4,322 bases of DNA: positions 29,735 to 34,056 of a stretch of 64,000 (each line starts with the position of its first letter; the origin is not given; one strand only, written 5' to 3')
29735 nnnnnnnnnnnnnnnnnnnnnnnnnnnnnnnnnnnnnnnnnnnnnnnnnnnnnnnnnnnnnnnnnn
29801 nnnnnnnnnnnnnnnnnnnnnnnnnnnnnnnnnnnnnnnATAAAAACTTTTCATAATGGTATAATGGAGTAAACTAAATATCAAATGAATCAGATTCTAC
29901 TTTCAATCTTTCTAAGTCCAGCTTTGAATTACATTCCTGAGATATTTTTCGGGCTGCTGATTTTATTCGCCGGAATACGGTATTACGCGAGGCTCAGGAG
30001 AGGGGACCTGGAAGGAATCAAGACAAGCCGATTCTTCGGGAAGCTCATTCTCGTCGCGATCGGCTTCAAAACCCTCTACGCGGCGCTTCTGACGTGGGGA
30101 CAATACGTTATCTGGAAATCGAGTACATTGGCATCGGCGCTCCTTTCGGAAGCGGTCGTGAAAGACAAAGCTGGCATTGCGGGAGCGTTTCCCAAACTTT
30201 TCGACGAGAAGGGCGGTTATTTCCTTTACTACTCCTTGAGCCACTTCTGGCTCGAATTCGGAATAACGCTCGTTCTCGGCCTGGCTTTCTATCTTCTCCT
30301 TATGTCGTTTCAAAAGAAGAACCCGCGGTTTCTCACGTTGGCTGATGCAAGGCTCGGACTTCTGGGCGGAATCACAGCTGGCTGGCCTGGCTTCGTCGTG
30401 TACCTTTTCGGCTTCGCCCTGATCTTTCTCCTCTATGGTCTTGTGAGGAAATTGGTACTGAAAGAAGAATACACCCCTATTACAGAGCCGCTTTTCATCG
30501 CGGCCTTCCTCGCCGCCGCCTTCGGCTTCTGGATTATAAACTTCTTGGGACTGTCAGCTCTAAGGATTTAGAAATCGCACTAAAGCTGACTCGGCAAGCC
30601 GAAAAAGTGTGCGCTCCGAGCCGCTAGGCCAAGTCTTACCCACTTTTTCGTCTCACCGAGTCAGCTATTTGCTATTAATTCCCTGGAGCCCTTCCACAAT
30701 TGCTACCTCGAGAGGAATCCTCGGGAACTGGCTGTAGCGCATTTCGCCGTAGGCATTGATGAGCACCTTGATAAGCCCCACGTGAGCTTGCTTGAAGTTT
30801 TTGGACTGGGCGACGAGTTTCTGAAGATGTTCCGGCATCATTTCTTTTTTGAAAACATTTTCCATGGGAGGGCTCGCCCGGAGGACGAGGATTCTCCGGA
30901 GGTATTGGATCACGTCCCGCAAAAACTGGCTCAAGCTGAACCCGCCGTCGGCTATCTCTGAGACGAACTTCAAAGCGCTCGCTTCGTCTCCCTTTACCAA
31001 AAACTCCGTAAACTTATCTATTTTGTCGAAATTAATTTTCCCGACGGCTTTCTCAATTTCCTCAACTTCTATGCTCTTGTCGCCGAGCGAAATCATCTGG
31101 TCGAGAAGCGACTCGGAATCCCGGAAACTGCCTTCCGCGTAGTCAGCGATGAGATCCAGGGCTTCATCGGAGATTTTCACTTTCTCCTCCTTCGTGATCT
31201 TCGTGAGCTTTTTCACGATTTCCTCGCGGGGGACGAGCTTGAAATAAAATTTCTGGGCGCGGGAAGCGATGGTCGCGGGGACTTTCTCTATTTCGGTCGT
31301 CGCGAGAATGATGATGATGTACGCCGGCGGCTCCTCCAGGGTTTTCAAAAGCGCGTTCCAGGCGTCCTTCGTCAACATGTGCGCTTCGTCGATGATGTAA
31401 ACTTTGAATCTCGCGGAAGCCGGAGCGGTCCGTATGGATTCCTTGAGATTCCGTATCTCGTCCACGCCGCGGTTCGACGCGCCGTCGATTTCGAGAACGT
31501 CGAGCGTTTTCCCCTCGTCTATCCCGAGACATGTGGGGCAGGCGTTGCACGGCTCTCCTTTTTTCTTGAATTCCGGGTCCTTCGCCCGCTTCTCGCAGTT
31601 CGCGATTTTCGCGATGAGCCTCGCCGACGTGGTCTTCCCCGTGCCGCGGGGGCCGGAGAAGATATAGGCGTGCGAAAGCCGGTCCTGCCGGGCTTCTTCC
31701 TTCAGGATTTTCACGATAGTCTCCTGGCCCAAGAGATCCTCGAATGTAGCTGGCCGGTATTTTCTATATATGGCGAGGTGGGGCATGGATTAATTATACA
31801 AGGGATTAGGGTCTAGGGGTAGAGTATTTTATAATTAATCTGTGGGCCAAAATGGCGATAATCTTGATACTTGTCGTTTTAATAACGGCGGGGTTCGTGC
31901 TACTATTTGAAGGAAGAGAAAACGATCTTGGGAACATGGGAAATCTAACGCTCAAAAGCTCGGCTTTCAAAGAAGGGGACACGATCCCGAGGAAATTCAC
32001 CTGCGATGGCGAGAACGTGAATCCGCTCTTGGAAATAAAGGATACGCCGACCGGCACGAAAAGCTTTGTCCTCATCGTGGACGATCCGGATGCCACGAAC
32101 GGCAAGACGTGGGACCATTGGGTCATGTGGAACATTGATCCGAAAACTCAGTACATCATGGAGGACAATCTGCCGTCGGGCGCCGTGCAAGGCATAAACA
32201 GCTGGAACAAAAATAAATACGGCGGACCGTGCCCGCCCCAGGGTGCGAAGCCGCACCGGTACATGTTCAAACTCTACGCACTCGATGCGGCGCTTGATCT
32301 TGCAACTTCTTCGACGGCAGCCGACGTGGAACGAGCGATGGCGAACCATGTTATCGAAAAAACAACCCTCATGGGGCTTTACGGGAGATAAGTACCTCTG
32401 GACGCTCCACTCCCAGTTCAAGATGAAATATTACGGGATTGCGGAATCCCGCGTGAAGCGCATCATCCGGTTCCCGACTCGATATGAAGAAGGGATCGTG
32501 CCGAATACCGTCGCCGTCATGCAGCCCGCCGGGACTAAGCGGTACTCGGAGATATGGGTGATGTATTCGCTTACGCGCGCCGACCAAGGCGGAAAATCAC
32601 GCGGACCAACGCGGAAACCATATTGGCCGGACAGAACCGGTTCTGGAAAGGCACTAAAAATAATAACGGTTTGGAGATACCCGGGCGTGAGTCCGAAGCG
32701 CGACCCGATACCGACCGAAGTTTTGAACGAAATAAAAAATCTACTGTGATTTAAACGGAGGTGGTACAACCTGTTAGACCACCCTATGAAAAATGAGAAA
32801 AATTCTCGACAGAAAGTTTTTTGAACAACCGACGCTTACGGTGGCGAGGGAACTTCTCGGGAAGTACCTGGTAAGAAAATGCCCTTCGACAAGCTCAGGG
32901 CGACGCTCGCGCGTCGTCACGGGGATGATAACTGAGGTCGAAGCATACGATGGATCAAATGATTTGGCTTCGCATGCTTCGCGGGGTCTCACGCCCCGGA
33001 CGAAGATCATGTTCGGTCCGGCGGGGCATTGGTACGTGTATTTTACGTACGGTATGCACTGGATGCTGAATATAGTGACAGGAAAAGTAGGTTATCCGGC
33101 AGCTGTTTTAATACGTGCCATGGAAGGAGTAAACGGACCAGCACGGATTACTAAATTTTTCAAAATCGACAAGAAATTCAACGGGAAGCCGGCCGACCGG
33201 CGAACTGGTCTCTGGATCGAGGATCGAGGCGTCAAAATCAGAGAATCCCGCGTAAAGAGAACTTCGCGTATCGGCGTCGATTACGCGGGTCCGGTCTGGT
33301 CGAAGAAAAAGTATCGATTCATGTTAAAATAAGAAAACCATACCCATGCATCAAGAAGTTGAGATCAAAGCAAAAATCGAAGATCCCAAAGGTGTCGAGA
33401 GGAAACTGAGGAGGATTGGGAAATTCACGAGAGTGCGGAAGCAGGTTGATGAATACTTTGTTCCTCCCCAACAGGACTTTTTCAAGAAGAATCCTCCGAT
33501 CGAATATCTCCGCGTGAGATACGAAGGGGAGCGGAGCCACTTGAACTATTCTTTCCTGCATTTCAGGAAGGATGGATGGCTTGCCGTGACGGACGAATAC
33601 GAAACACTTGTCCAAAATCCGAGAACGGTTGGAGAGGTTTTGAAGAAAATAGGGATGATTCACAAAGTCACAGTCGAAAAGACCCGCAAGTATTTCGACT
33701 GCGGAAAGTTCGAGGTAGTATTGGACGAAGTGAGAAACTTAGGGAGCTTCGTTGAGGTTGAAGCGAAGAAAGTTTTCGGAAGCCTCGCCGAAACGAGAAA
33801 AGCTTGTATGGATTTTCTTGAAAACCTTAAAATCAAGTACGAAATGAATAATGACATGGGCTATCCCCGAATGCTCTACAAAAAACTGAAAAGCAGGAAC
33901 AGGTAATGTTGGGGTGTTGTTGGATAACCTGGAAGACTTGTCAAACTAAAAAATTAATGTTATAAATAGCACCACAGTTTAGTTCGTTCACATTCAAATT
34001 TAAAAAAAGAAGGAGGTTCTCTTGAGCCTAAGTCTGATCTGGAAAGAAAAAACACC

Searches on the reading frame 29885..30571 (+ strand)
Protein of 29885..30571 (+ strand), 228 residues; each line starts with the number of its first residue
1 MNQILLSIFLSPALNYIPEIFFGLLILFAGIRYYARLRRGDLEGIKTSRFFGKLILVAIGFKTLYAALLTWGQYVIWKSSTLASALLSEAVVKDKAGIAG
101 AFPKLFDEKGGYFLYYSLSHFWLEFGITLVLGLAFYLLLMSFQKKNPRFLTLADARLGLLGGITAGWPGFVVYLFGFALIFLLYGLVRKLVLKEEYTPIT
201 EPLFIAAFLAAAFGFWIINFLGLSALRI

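Call 59: find_encoding_contigs(protein=window:29885-30571:+, flank=10000, max_places=1)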
Protein window:29885-30571:+ (228 aa): no gene with exactly this product is on record in the collection.

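Call 62: search_protein_families(library=pfam, proteins=[window:29885-30571:+], max_evalue=0.001)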
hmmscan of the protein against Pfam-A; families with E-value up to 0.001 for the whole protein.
window:29885-30571:+ (228 aa): 0 families

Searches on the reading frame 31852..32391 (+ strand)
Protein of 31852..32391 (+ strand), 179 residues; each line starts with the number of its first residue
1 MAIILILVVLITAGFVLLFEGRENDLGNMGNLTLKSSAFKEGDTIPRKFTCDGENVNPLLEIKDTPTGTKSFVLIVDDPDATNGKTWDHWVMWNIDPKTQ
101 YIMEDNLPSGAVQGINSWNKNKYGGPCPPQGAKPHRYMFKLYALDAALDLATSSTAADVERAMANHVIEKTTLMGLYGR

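Call 62: search_protein_families(library=pfam, proteins=[window:31852-32391:+], max_evalue=0.001)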
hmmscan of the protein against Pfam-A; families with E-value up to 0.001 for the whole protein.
window:31852-32391:+ (179 aa): 1 family
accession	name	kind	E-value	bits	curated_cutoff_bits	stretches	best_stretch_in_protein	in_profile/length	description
PF01161.25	PBP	-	5.7e-43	146.9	24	1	44-177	1-135/135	Phosphatidylethanolamine-binding protein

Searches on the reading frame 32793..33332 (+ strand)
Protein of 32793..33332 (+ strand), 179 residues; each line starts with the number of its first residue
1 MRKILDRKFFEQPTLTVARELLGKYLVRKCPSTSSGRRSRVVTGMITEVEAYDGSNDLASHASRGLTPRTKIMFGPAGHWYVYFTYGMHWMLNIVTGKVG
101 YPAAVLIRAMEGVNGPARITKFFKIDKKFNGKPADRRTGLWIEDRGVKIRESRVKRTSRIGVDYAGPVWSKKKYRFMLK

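Call 23: search_protein_families(library=pfam, proteins=[window:32793-33332:+], max_evalue=0.001)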
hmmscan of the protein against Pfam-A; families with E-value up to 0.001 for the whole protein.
window:32793-33332:+ (179 aa): 1 family
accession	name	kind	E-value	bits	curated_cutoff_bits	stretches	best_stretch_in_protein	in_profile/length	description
PF02245.21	Pur_DNA_glyco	-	1.5e-50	171.5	27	2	8-114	1-98/181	Methylpurine-DNA glycosylase (MPG)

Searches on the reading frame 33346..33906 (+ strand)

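Call 23: search_protein_families(library=pfam, proteins=[window:33346-33906:+], max_evalue=0.001)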
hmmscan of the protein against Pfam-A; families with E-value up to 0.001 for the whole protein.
window:33346-33906:+ (186 aa): 1 family
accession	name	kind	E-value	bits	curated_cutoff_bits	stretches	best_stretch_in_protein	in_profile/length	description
PF01928.26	CYTH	-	4.1e-14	53.2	23.2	1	3-142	2-147/179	CYTH domain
